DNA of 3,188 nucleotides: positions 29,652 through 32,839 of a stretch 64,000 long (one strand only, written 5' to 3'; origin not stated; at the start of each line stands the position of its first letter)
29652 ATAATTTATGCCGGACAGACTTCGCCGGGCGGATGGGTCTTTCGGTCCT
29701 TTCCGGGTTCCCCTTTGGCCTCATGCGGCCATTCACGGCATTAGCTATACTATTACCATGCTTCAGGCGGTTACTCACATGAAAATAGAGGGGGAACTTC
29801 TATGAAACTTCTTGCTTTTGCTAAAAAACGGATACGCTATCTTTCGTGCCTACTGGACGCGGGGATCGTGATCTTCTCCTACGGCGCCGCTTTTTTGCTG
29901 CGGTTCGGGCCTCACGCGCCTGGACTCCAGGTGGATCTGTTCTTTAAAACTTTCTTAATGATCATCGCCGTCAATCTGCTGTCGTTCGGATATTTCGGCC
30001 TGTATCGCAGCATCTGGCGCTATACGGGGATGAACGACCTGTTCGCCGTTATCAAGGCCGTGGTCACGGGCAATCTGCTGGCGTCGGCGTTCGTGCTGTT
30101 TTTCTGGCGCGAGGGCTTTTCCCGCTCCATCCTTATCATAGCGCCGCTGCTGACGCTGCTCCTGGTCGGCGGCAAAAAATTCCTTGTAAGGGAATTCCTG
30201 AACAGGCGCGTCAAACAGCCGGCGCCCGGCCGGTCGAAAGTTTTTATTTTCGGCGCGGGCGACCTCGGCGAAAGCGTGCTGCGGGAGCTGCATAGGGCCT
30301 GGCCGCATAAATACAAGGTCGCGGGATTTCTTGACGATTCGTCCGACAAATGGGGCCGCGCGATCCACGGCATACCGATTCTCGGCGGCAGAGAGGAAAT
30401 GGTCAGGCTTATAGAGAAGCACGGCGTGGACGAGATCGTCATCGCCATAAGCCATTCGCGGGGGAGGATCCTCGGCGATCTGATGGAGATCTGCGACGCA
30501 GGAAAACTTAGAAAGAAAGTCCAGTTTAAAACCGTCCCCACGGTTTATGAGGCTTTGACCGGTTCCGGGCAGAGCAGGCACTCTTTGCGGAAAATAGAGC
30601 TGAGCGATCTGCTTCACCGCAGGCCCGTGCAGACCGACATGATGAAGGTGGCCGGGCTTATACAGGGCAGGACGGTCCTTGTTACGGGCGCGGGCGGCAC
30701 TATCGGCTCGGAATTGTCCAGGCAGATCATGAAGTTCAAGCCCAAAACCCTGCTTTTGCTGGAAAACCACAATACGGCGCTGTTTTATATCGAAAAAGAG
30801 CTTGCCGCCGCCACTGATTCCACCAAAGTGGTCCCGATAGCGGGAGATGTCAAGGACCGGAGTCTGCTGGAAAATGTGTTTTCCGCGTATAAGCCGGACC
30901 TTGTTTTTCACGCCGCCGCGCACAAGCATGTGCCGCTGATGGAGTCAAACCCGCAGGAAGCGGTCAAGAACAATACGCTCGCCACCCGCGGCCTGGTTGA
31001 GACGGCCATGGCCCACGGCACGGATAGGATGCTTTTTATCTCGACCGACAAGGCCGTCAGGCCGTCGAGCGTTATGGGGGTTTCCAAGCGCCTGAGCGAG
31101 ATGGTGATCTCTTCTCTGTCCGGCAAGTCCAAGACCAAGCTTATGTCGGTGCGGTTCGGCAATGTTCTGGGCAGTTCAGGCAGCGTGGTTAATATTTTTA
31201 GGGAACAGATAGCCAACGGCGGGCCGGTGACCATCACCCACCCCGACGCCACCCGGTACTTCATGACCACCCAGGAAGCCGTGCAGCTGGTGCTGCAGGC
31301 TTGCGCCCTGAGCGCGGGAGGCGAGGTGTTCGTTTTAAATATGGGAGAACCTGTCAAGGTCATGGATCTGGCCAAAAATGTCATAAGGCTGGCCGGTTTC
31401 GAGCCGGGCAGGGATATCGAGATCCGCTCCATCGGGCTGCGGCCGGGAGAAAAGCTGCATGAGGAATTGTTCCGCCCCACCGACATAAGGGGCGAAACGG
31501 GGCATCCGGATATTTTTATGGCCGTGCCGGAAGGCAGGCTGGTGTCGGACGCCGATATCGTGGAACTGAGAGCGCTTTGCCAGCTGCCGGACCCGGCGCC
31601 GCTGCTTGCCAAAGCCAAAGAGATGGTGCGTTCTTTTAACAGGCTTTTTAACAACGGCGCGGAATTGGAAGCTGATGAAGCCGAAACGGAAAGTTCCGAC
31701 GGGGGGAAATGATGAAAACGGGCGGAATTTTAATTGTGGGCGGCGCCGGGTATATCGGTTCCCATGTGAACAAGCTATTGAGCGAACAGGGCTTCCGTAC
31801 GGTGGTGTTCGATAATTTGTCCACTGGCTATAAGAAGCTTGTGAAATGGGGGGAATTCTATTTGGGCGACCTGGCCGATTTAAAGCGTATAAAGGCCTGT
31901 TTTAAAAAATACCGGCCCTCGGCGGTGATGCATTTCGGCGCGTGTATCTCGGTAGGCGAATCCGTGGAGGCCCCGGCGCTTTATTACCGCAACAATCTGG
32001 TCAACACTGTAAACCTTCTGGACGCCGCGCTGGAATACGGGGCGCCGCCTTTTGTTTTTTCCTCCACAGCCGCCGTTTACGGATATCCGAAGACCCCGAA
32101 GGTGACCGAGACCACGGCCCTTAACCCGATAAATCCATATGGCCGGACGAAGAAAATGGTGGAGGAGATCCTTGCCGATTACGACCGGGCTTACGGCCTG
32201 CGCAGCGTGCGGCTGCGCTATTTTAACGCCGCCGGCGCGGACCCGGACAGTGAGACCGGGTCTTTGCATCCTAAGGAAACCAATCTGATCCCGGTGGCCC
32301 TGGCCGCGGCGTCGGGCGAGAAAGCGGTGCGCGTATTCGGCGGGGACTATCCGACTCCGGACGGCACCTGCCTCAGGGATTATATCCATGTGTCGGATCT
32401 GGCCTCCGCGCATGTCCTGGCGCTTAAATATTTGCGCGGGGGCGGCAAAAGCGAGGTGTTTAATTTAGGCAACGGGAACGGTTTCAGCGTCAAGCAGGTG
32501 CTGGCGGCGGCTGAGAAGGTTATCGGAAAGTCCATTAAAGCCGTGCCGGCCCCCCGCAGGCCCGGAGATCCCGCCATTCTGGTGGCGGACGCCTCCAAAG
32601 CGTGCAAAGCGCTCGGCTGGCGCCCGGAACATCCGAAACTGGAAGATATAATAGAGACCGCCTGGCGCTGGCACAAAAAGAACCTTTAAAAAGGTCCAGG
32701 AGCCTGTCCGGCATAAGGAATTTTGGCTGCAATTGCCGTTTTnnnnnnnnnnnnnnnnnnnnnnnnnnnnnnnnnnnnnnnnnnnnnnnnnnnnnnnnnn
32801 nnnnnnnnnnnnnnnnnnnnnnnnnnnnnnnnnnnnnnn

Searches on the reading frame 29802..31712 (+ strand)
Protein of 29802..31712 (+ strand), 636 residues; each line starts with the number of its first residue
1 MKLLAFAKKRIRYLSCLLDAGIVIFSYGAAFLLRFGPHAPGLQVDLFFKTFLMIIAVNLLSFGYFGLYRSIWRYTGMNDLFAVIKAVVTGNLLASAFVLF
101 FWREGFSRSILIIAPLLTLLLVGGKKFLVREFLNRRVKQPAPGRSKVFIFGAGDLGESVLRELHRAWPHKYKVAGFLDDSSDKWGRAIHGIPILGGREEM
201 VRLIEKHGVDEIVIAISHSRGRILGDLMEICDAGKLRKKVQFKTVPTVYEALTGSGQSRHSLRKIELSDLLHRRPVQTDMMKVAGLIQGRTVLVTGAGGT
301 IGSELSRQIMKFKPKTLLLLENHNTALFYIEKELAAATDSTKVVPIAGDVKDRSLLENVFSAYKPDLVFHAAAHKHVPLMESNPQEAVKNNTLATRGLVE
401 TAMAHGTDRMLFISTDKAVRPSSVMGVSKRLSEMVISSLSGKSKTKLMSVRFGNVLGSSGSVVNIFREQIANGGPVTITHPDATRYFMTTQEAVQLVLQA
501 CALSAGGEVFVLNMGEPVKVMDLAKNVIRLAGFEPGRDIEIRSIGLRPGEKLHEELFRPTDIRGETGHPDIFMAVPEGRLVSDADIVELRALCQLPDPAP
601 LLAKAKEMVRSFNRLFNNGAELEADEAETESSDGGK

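Call 4: search_protein_families(library=pfam, proteins=[window:29802-31712:+])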
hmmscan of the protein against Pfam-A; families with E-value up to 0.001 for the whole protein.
window:29802-31712:+ (636 aa): 10 families
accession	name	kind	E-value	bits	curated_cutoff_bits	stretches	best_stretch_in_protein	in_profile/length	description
PF02719.21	Polysacc_synt_2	-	1.6e-108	362.8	20.2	1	292-574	1-291/293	Polysaccharide biosynthesis protein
PF01370.27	Epimerase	-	2.5e-22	79.9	20.9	1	292-509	1-236/240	NAD dependent epimerase/dehydratase family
PF16363.11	GDP_Man_Dehyd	-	8.2e-16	58.8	27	1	293-417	1-131/332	GDP-mannose 4,6 dehydratase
PF13727.12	CoA_binding_3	-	9.7e-15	55.5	25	1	65-231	3-164/175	CoA-binding domain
PF04321.23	RmlD_sub_bind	-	5.8e-14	52.3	27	1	291-480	2-177/287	RmlD substrate binding domain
PF01073.25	3Beta_HSD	-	2.5e-07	30.5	22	1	293-422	1-123/280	3-beta hydroxysteroid dehydrogenase/isomerase family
PF17836.7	PglD_N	-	8.4e-07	29.9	23.4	1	146-220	1-69/78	PglD N-terminal domain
PF07993.18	NAD_binding_4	-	2.6e-06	27.2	20.1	1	294-421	1-142/258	Male sterility protein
PF00106.31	adh_short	-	6.2e-06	26.3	26.6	1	291-363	2-71/195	short chain dehydrogenase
PF05368.20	NmrA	-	0.00038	20.6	27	0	290-415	3-107/298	NmrA-like family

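Call 12: find_encoding_contigs(protein=window:29802-31712:+, flank=10000, max_places=10)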
Protein window:29802-31712:+ (636 aa): 3 contigs read that carry it; 2 places shown.
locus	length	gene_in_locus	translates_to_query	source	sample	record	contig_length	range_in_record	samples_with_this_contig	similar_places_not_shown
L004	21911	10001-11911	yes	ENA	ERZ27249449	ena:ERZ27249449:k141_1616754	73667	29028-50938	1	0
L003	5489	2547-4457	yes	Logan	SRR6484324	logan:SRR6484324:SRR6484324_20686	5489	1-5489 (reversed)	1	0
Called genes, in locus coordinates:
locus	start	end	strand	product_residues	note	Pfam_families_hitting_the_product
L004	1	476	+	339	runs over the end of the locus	PF00535:Glycos_transf_2, PF13641:Glyco_tranf_2_3, PF13632:Glyco_trans_2_3 (weak)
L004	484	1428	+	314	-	PF00535:Glycos_transf_2, PF10111:Glyco_tranf_2_2, PF13641:Glyco_tranf_2_3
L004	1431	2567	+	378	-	PF13439:Glyco_transf_4, PF13579:Glyco_trans_4_4 (weak), PF00534:Glycos_transf_1, PF13692:Glyco_trans_1_4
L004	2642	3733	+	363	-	PF00535:Glycos_transf_2, PF13641:Glyco_tranf_2_3, PF13632:Glyco_trans_2_3 (weak)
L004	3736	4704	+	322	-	PF00106:adh_short, PF01073:3Beta_HSD, PF01370:Epimerase, PF02719:Polysacc_synt_2, PF04321:RmlD_sub_bind, PF05368:NmrA, PF07993:NAD_binding_4, PF13460:NAD_binding_10, +1 more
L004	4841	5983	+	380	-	PF00155:Aminotran_1_2 (weak), PF01041:DegT_DnrJ_EryC1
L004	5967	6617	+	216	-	PF02397:Bac_transf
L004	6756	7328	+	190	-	-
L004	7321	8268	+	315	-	PF08843:AbiEii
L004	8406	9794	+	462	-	PF13173:AAA_14, PF13635:DUF4143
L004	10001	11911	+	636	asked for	PF13727:CoA_binding_3, PF17836:PglD_N (weak), PF22674:C2185-like_N (weak), PF00106:adh_short (weak), PF01370:Epimerase, PF02719:Polysacc_synt_2, PF04321:RmlD_sub_bind, PF16363:GDP_Man_Dehyd, +2 more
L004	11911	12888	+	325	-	PF01073:3Beta_HSD, PF01370:Epimerase, PF02719:Polysacc_synt_2, PF04321:RmlD_sub_bind, PF05368:NmrA (faint), PF16363:GDP_Man_Dehyd, PF07993:NAD_binding_4 (weak)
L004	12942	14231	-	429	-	PF03721:UDPG_MGDP_dh_N, PF00984:UDPG_MGDP_dh, PF03720:UDPG_MGDP_dh_C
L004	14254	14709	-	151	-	PF00027:cNMP_binding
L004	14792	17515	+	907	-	PF12419:DUF3670, PF00176:SNF2-rel_dom, PF00271:Helicase_C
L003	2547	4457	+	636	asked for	PF13727:CoA_binding_3, PF17836:PglD_N (weak), PF22674:C2185-like_N (weak), PF00106:adh_short (weak), PF01370:Epimerase, PF02719:Polysacc_synt_2, PF04321:RmlD_sub_bind, PF16363:GDP_Man_Dehyd, +2 more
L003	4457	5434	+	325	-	PF01073:3Beta_HSD, PF01370:Epimerase, PF02719:Polysacc_synt_2, PF04321:RmlD_sub_bind, PF05368:NmrA (faint), PF16363:GDP_Man_Dehyd, PF07993:NAD_binding_4 (weak)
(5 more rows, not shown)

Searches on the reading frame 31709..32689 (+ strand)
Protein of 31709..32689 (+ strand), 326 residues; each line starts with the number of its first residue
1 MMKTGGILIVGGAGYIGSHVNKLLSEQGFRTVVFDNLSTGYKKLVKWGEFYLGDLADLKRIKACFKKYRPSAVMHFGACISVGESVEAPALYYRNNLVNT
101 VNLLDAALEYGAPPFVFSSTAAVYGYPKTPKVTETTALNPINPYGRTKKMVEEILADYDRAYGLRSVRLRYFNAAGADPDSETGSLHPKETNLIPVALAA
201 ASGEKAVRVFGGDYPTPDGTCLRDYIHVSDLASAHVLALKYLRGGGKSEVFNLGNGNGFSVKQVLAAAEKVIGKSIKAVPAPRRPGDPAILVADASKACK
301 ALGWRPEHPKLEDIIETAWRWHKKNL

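Call 4: search_protein_families(library=pfam, proteins=[window:31709-32689:+])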
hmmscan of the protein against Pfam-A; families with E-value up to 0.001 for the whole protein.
window:31709-32689:+ (326 aa): 7 families
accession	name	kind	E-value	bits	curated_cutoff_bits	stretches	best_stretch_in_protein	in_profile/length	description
PF01370.27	Epimerase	-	1.9e-54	185.1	20.9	1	7-254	1-240/240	NAD dependent epimerase/dehydratase family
PF16363.11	GDP_Man_Dehyd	-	6.7e-52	177.4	27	1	8-314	1-328/332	GDP-mannose 4,6 dehydratase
PF04321.23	RmlD_sub_bind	-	6.9e-15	55.3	27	1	7-159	3-141/287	RmlD substrate binding domain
PF01073.25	3Beta_HSD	-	1.2e-11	44.6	22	1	8-155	1-157/280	3-beta hydroxysteroid dehydrogenase/isomerase family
PF02719.21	Polysacc_synt_2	-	2.5e-11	43.8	20.2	1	7-174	1-171/293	Polysaccharide biosynthesis protein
PF05368.20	NmrA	-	1.4e-06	28.6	27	1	5-121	3-108/298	NmrA-like family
PF07993.18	NAD_binding_4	-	5.7e-06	26.1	20.1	1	72-191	91-221/258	Male sterility protein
